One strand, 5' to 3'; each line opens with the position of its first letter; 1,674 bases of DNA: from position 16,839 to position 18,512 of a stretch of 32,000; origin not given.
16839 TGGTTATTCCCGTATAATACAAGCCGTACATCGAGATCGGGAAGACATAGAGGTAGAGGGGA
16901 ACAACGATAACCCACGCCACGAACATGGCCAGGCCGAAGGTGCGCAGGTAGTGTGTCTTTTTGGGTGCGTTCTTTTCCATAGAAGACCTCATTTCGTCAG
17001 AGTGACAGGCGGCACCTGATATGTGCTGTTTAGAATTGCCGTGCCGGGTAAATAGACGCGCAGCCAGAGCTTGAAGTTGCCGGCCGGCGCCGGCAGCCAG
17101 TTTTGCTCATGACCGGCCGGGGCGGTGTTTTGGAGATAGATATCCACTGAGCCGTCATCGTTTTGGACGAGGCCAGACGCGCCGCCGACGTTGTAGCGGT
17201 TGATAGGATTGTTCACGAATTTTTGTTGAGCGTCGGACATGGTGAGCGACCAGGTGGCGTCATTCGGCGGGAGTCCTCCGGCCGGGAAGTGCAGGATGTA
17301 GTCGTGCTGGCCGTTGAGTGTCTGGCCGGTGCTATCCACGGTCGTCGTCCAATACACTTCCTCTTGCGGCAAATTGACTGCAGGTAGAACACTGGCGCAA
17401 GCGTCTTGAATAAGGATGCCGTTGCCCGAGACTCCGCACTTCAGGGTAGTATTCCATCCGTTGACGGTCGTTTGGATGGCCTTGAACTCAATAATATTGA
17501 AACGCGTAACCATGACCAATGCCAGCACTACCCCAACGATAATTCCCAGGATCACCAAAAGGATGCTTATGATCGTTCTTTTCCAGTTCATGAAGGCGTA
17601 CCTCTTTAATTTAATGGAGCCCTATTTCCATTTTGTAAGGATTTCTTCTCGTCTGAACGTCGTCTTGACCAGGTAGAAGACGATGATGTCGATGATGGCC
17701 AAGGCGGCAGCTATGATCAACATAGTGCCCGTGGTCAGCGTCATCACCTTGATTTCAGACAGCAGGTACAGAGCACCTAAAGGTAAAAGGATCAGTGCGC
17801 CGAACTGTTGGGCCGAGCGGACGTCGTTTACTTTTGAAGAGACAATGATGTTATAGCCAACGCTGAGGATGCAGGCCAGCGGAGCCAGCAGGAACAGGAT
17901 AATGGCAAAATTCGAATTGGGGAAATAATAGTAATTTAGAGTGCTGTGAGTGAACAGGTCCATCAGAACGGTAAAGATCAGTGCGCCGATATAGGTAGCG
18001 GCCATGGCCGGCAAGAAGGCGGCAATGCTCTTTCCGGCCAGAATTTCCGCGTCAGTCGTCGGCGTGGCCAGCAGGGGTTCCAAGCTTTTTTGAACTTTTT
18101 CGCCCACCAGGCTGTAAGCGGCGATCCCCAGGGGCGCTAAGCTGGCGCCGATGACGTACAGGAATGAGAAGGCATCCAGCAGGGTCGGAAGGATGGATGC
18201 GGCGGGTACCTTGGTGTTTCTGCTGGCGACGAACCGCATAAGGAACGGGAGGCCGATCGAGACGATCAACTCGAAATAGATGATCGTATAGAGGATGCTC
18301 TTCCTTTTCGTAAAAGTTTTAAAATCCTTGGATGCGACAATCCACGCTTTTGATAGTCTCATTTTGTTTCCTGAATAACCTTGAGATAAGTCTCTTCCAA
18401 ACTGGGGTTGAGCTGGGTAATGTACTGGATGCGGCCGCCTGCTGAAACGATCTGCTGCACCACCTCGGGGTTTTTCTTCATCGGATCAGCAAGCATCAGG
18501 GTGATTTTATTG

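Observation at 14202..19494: Split, order-permuted, membrane-anchored DUF1214 + DUF1254 gene pairs in two tandem copies inside an ABC-2 exporter operon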

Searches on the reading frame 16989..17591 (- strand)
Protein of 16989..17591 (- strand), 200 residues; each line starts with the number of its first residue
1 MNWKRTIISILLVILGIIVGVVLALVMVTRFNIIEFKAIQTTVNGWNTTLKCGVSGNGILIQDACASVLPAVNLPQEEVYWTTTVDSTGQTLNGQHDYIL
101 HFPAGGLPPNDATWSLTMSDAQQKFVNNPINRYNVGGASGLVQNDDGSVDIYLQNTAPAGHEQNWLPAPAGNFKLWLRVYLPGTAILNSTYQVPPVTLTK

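Call 3: search_protein_families(library=pfam, proteins=[window:16989-17591:-], max_evalue=0.01)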
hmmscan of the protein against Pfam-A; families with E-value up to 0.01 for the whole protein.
window:16989-17591:- (200 aa): 1 family
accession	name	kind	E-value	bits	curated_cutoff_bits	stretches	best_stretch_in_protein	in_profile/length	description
PF06742.16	DUF1214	-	1.3e-34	119.5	25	1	77-182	1-110/112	Protein of unknown function (DUF1214)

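Call 4: search_protein_families(library=ncbifam, proteins=[window:16989-17591:-], max_evalue=0.01)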
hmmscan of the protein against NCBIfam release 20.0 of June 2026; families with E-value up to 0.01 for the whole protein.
window:16989-17591:- (200 aa): 1 family
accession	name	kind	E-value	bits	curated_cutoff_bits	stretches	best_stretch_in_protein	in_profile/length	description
NF045734.1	StyOxIsoStyC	equivalog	0.004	17.2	150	1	10-81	6-79/147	styrene-oxide isomerase StyC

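Call 5: search_solved_structures(query=window:16989-17591:-, max_evalue=0.01, show_alignments=2)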
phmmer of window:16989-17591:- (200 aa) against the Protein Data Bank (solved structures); distinct sequences matched with E-value up to 0.01: 3.
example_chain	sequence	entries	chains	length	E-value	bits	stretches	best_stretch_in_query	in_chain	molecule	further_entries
3vb9_A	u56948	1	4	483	1.3e-10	44.3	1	79-198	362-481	Uncharacterized protein VPA0735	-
2p3y_A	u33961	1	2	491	1.4e-10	44.3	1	79-198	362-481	Hypothetical protein VPA0735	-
3u07_A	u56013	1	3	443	2.1e-09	40.4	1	75-199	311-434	uncharacterized protein VPA0106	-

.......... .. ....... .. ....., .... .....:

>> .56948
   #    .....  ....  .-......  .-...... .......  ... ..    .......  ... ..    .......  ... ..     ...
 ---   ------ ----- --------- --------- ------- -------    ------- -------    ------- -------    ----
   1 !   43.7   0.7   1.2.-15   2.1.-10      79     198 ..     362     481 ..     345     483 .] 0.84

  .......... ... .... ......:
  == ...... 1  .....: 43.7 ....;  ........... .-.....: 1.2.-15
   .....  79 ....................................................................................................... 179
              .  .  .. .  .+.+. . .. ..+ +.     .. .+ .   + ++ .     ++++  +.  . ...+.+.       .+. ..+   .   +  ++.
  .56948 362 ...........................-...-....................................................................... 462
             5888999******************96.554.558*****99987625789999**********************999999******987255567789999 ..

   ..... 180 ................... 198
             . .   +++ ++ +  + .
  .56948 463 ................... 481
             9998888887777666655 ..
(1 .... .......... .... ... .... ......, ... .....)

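Call 20: find_homologous_proteins(query=window:16989-17591:-, max_evalue=0.00001)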
Query window:16989-17591:- (200 aa): 3955 proteins with E <= 0.00001 among 4525 candidates; the best 120 are listed.
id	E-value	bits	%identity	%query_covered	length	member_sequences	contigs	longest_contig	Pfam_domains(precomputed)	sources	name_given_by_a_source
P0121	1.5e-97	343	76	99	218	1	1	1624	PF06742.17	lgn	-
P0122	6.2e-95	334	76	94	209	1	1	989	PF06742.17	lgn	-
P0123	3.1e-92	326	71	99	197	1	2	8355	PF06742.17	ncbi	-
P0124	3.9e-87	309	70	99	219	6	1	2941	PF06742.17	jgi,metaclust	metaclust:\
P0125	6.6e-87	308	70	99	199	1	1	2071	PF06742.17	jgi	jgi:hypothetical protein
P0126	1.5e-86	307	69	99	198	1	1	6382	PF06742.17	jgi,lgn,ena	-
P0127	1.0e-85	304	66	100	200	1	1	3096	PF06742.17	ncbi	-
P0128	1.1e-85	304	67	100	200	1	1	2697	PF06742.17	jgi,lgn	jgi:hypothetical protein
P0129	1.2e-85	304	70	99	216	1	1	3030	PF06742.17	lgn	-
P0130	6.5e-85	302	69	99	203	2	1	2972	PF06742.17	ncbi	-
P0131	7.1e-85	302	68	98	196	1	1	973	PF06742.17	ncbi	-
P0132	9.1e-85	301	69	99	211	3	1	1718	PF06742.17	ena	-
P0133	1.1e-84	301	68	99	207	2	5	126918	PF06742.17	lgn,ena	-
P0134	1.8e-84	300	67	100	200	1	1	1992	PF06742.17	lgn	-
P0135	1.9e-84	300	65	100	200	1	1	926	PF06742.17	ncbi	-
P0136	5.2e-84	299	68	99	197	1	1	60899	PF06742.17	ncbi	-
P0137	6.0e-84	299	66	100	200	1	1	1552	PF06742.17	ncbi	-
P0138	6.4e-84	299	66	100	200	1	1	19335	PF06742.17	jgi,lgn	jgi:hypothetical protein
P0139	6.6e-84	298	65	100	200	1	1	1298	PF06742.17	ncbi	-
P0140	9.7e-84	298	64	100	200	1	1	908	PF06742.17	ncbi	-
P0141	2.6e-83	297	68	99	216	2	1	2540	PF06742.17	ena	-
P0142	8.4e-83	295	63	100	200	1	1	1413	PF06742.17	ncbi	-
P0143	2.7e-82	293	65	99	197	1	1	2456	PF06742.17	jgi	jgi:hypothetical protein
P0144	3.2e-82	293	64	100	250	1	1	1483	PF06742.17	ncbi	-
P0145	3.9e-82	293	64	100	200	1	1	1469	PF06742.17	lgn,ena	-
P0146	4.4e-82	293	69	94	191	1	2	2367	PF06742.17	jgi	jgi:hypothetical protein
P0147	6.9e-82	292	64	100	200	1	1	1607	PF06742.17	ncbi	-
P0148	7.0e-82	292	62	100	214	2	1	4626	PF06742.17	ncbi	-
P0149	8.8e-82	292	66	88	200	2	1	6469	PF06742.17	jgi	jgi:hypothetical protein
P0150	1.4e-81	291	69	87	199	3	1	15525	PF06742.17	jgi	jgi:hypothetical protein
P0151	1.6e-81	291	68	95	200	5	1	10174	PF06742.17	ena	-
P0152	2.1e-81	290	65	99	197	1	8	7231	PF06742.17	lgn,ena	-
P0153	2.1e-81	290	67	99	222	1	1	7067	PF06742.17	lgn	-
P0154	2.2e-81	290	66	97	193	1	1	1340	PF06742.17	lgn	-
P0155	3.3e-81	290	64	100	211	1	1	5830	PF06742.17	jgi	jgi:hypothetical protein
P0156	3.7e-81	289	68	92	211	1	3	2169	PF06742.17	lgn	-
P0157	5.8e-81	289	67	97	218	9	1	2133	PF06742.17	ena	-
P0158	6.0e-81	289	65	100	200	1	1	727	PF06742.17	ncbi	-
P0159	8.2e-81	288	66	95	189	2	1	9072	PF06742.17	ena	-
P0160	9.2e-81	288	67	95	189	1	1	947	PF06742.17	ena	-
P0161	1.0e-80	288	64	100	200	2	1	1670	PF06742.17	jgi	jgi:hypothetical protein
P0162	1.1e-80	288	68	94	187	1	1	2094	PF06742.17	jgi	jgi:hypothetical protein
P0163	1.4e-80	288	64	99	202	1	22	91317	PF06742.17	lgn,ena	-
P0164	2.5e-80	287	67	96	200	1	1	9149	PF06742.17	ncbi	-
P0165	2.5e-80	287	67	99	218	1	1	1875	PF06742.17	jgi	jgi:hypothetical protein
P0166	2.9e-80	287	69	96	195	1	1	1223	PF06742.17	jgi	jgi:hypothetical protein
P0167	3.0e-80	287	63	100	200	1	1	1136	PF06742.17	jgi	jgi:hypothetical protein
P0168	3.3e-80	286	64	98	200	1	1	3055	PF06742.17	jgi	jgi:hypothetical protein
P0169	4.5e-80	286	64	97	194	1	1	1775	PF06742.17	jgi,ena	-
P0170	5.3e-80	286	68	94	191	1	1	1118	PF06742.17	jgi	jgi:hypothetical protein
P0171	6.6e-80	285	67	87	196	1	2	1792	PF06742.17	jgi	jgi:hypothetical protein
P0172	8.4e-80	285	64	98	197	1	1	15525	PF06742.17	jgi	jgi:hypothetical protein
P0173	1.4e-79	284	67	93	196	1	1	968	PF06742.17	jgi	jgi:hypothetical protein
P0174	1.4e-79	284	65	97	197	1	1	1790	PF06742.17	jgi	jgi:hypothetical protein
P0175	1.8e-79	284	65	97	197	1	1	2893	PF06742.17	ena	-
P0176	2.1e-79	284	65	95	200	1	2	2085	PF06742.17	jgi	jgi:hypothetical protein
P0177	4.6e-79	283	65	98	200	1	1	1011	PF06742.17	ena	-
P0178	5.1e-79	283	63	99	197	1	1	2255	PF06742.17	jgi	jgi:hypothetical protein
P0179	6.3e-79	282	65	95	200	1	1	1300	PF06742.17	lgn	-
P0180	8.0e-79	282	67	92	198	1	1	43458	PF06742.17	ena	-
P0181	9.9e-79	282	63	99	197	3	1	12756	PF06742.17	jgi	jgi:hypothetical protein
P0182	1.0e-78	282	65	95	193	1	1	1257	PF06742.17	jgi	jgi:hypothetical protein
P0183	1.4e-78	281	62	99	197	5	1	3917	PF06742.17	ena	-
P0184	1.4e-78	281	62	99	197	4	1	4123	PF06742.17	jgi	jgi:hypothetical protein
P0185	1.4e-78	281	62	97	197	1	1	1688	PF06742.17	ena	-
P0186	1.5e-78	281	63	99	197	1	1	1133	PF06742.17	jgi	jgi:hypothetical protein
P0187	1.6e-78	281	66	92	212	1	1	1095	PF06742.17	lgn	-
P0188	1.7e-78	281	62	99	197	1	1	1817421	PF06742.17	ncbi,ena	-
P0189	1.9e-78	281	61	99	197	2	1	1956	PF06742.17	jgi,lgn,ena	jgi:hypothetical protein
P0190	1.9e-78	281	61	99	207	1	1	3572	PF06742.17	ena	-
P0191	2.3e-78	280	63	100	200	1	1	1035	PF06742.17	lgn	-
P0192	2.3e-78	280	66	97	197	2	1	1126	PF06742.17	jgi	-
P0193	2.7e-78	280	65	95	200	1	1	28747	PF06742.17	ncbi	ncbi:MAG: DUF1214 domain-containing protein [Chloroflexota bacterium]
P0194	3.1e-78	280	63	99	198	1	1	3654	PF06742.17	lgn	-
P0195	3.2e-78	280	63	97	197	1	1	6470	PF06742.17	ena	-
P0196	3.4e-78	280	64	97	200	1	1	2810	PF06742.17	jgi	jgi:hypothetical protein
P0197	3.7e-78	280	63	99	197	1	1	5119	PF06742.17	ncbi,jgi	jgi:hypothetical protein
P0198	3.8e-78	280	64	97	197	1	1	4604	PF06742.17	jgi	jgi:hypothetical protein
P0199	3.8e-78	280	63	97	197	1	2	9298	PF06742.17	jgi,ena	-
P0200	4.3e-78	280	64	99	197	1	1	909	PF06742.17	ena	-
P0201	4.3e-78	279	63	97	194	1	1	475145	PF06742.17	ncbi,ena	-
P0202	4.6e-78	279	63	99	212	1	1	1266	PF06742.17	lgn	-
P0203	5.3e-78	279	63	99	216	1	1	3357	PF06742.17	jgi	jgi:hypothetical protein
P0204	9.2e-78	278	64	96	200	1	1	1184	PF06742.17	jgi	jgi:hypothetical protein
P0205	9.4e-78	278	65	97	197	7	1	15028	PF06742.17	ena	-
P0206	1.1e-77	278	63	99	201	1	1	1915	PF06742.17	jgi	jgi:hypothetical protein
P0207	1.2e-77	278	66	98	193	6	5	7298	PF06742.17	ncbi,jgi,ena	ncbi:MAG: DUF1214 domain-containing protein [Anaerolineae bacterium]|jgi:hypothetical protein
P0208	1.2e-77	278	63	97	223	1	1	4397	PF06742.17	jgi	jgi:hypothetical protein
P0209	1.2e-77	278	64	97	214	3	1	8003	PF06742.17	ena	-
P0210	1.5e-77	278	66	92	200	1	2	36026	PF06742.17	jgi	jgi:hypothetical protein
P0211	1.6e-77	278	64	96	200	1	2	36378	PF06742.17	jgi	jgi:hypothetical protein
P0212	1.7e-77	278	64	96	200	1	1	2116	PF06742.17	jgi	jgi:hypothetical protein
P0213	1.8e-77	277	69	91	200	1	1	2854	PF06742.17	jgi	jgi:hypothetical protein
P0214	2.3e-77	277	65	89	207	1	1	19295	PF06742.17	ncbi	ncbi:MAG: DUF1214 domain-containing protein [Ktedonobacterales bacterium]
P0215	2.5e-77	277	64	97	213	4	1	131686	PF06742.17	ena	-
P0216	2.5e-77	277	66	91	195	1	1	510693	PF06742.17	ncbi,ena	-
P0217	2.6e-77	277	65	95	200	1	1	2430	PF06742.17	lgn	-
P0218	2.6e-77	277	63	95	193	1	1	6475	PF06742.17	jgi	jgi:hypothetical protein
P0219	3.1e-77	277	63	94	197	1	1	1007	PF06742.17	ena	-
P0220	3.7e-77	276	70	80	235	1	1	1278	PF06742.17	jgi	jgi:hypothetical protein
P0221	4.2e-77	276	66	97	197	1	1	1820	PF06742.17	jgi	jgi:hypothetical protein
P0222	4.6e-77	276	67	97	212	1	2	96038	PF06742.17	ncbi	ncbi:MAG: DUF1214 domain-containing protein [Aggregatilineales bacterium]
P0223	4.7e-77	276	63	94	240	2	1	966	PF06742.17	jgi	jgi:hypothetical protein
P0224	5.0e-77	276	68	94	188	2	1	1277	PF06742.17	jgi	jgi:hypothetical protein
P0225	5.1e-77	276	66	92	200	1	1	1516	PF06742.17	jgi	jgi:hypothetical protein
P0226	5.6e-77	276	65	95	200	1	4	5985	PF06742.17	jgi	jgi:hypothetical protein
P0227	5.8e-77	276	61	95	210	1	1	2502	PF06742.17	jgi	jgi:hypothetical protein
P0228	7.4e-77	275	67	96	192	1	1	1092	PF06742.17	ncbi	-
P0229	7.6e-77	275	62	97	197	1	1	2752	PF06742.17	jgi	jgi:hypothetical protein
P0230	8.5e-77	275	60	99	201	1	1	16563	PF06742.17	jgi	jgi:hypothetical protein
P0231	9.2e-77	275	73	78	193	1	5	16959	PF06742.17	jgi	jgi:hypothetical protein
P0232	9.3e-77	275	63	97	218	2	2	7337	PF06742.17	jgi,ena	-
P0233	1.0e-76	275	62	99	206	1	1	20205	PF06742.17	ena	-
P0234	1.1e-76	275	65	96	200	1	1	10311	PF06742.17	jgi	jgi:hypothetical protein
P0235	1.1e-76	275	64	99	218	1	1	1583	PF06742.17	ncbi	-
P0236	1.1e-76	275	63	99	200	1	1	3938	PF06742.17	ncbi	-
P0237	1.2e-76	275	64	97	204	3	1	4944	PF06742.17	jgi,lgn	jgi:hypothetical protein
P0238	1.2e-76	275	64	89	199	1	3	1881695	PF06742.17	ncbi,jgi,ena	jgi:hypothetical protein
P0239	1.2e-76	275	73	78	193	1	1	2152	PF06742.17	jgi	jgi:hypothetical protein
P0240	1.2e-76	275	65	95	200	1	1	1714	PF06742.17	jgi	jgi:hypothetical protein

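Call 28: predict_structure(alignment_id=A2)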
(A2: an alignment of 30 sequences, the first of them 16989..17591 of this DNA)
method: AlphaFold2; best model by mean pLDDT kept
length: 200 residues; sequences in the alignment: 30
mean_pLDDT: 68.5   pTM: 0.58
mean pLDDT of the five models: 68.5, 67.9, 62.8, 62.4, 61.1
residues with pLDDT >= 90: 14; 70-90: 98; 50-70: 38; < 50: 50
segments of 3 or more residues with pLDDT < 50: 28-42, 48-76, 136-138
pLDDT, mean of each block of 10 residues (from residue 1): 79 78 58 41 48 39 39 50 86 90 81 80 73 52 88 87 85 84 61 70
secondary structure, 60 per line:
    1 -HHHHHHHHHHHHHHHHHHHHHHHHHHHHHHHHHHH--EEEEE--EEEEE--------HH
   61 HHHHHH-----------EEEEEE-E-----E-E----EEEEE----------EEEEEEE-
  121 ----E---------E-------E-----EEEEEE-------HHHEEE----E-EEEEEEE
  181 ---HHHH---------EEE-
elements in order: H2-36 E39-43 E46-50 H59-66 E78-83 E98-102 E113-119 E149-154 E165-167 E174-180 H184-187 E197-199

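Call 33: fold_search(model_id=the predicted structure, library=pdb)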
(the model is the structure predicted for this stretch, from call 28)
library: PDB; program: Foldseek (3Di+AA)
matches with E <= 10: 519; with E <= 0.001: 8
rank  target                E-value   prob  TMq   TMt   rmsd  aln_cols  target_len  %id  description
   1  2p3y_A                1.2e-10  1.00  0.51  0.24   8.3       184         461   23  Crystal structure of VPA0735 from Vibrio parahaemolyticus. NorthEast Structural Genomics target VpR109 (released 2007-03-27)
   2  3vb9_A                1.1e-09  1.00  0.52  0.25   8.0       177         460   23  Crystal structure of VPA0735 from Vibrio parahaemolyticus in monoclinic form, NorthEast Structural Genomics target VpR (released 2012-05-23)
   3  3u07_A                3.3e-08  1.00  0.46  0.25   4.2       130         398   30  Crystal Structure of the VPA0106 protein from Vibrio parahaemolyticus. Northeast Structural Genomics Consortium Target (released 2011-10-12)
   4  3u07_C                4.2e-08  1.00  0.47  0.25   4.2       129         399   29  Crystal Structure of the VPA0106 protein from Vibrio parahaemolyticus. Northeast Structural Genomics Consortium Target (released 2011-10-12)
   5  3vb9_B                1.7e-07  1.00  0.49  0.24   8.1       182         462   18  Crystal structure of VPA0735 from Vibrio parahaemolyticus in monoclinic form, NorthEast Structural Genomics target VpR (released 2012-05-23)
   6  6ans_C                6.0e-05  1.00  0.36  0.21   4.2       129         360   17  Crystal structure of a putative uncharacterized protein from Burkholderia cenocepacia (released 2017-08-30)
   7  6ans_B                1.1e-04  1.00  0.36  0.21   4.0       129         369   17  Crystal structure of a putative uncharacterized protein from Burkholderia cenocepacia (released 2017-08-30)
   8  6ans_A                1.7e-04  1.00  0.36  0.21   4.0       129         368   17  Crystal structure of a putative uncharacterized protein from Burkholderia cenocepacia (released 2017-08-30)
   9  9vql_A                1.4e-02  0.95  0.24  0.07   5.5       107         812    9  Cryo-EM structure of the dimeric Elapor1 mutant (released 2025-07-23)
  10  9vqm_C                2.2e-02  0.91  0.26  0.08   6.0       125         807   10  Cryo-EM structure of Elapor1WT in tetrameric form (released 2025-07-23)
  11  5a59_A                3.0e-02  0.63  0.26  0.06   6.2       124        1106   18  The structure of GH101 E796Q mutant from Streptococcus pneumoniae TIGR4 in complex with T-antigen (released 2015-09-02)
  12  6ori                  3.0e-02  0.21  0.23  0.15  11.3       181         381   13  Enterococcal surface protein, partial N-terminal region (released 2020-05-13)
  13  5a58_A                4.5e-02  0.38  0.24  0.06   8.0       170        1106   14  The structure of GH101 D764N mutant from Streptococcus pneumoniae TIGR4 in complex with serinyl T-antigen (released 2015-09-02)
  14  1r17_A                4.8e-02  0.28  0.22  0.16   8.6       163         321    6  Crystal Structure Analysis of S.epidermidis adhesin SdrG binding to Fibrinogen (adhesin-ligand complex) (released 2003-10-28)
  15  9vqm_B                5.5e-02  0.84  0.26  0.08   5.7       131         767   10  Cryo-EM structure of Elapor1WT in tetrameric form (released 2025-07-23)
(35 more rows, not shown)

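Call 73: search_protein_families(library=padloc, proteins=[window:16989-17591:-], max_evalue=0.001)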
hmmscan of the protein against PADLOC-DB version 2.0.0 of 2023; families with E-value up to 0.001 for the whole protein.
window:16989-17591:- (200 aa): 0 families

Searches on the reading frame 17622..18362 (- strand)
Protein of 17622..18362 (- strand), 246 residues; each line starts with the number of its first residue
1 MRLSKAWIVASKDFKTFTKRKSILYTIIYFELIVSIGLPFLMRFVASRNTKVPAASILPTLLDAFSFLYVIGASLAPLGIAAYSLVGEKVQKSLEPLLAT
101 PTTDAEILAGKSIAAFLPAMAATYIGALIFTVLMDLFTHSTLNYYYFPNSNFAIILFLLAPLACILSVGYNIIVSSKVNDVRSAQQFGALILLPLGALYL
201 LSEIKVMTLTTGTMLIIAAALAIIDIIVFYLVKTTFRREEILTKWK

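Call 3: search_protein_families(library=pfam, proteins=[window:17622-18362:-], max_evalue=0.01)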
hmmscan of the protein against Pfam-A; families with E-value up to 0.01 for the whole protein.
window:17622-18362:- (246 aa): 2 families
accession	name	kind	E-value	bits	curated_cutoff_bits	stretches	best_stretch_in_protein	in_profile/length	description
PF12679.13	ABC2_membrane_2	-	1.5e-05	24.8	27.2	1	7-179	1-179/283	ABC-2 family transporter protein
PF12730.13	ABC2_membrane_4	-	0.00077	19.9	27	1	19-165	10-158/179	ABC-2 family transporter protein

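Call 4: search_protein_families(library=ncbifam, proteins=[window:17622-18362:-], max_evalue=0.01)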
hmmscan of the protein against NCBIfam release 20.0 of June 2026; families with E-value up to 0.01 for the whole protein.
window:17622-18362:- (246 aa): 2 families
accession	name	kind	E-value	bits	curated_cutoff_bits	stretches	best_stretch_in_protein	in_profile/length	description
NF041647.1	ABC_perm_CPBP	equivalog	1.9e-05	23.6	435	1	70-216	198-348/636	ABC transporter permease subunit/CPBP intramembrane protease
NF038293.1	permease_SagH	equivalog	0.0016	17.3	450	1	80-180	195-286/370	SagH family ABC transporter permease subunit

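Call 55: find_related_loci(query=A3, collection=metagenome_contigs, flank=7000)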
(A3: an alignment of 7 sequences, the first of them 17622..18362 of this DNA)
Query A3 (246 aa) in metagenome_contigs; peptide patterns used: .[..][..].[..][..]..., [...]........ (x = any residue, [..] = any of these).
600 stretches matched a pattern (row limit reached: there are more); 527 encode a relative of the query (tblastn E <= 1e-3); the best 80 are kept; 80 distinct loci.
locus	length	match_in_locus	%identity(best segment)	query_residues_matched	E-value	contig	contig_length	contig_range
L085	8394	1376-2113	87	1-246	1e-137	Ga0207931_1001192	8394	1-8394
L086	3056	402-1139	85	1-246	5e-134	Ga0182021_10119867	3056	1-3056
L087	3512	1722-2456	62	1-246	5e-101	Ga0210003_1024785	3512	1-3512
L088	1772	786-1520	56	1-246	3e-98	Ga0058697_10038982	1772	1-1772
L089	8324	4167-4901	53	1-246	5e-89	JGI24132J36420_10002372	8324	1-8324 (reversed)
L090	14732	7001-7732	53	1-245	3e-84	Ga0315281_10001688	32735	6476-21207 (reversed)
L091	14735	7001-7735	53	1-246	7e-84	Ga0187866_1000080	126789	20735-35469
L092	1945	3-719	55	5-246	9e-87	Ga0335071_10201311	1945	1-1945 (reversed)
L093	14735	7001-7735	53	1-246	3e-83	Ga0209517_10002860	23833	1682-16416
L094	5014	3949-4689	54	1-246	4e-83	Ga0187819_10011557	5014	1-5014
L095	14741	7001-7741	54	1-246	7e-83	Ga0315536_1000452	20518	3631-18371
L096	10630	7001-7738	55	1-246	5e-83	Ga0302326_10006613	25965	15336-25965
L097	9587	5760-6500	53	1-246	2e-82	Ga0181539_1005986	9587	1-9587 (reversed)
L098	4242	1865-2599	53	1-246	1e-82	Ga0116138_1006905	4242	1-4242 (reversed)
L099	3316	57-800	56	1-246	2e-82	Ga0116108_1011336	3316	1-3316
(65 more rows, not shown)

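Call 73: search_protein_families(library=padloc, proteins=[window:17622-18362:-], max_evalue=0.001)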
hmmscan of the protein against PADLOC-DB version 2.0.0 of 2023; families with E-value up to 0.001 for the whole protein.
window:17622-18362:- (246 aa): 0 families
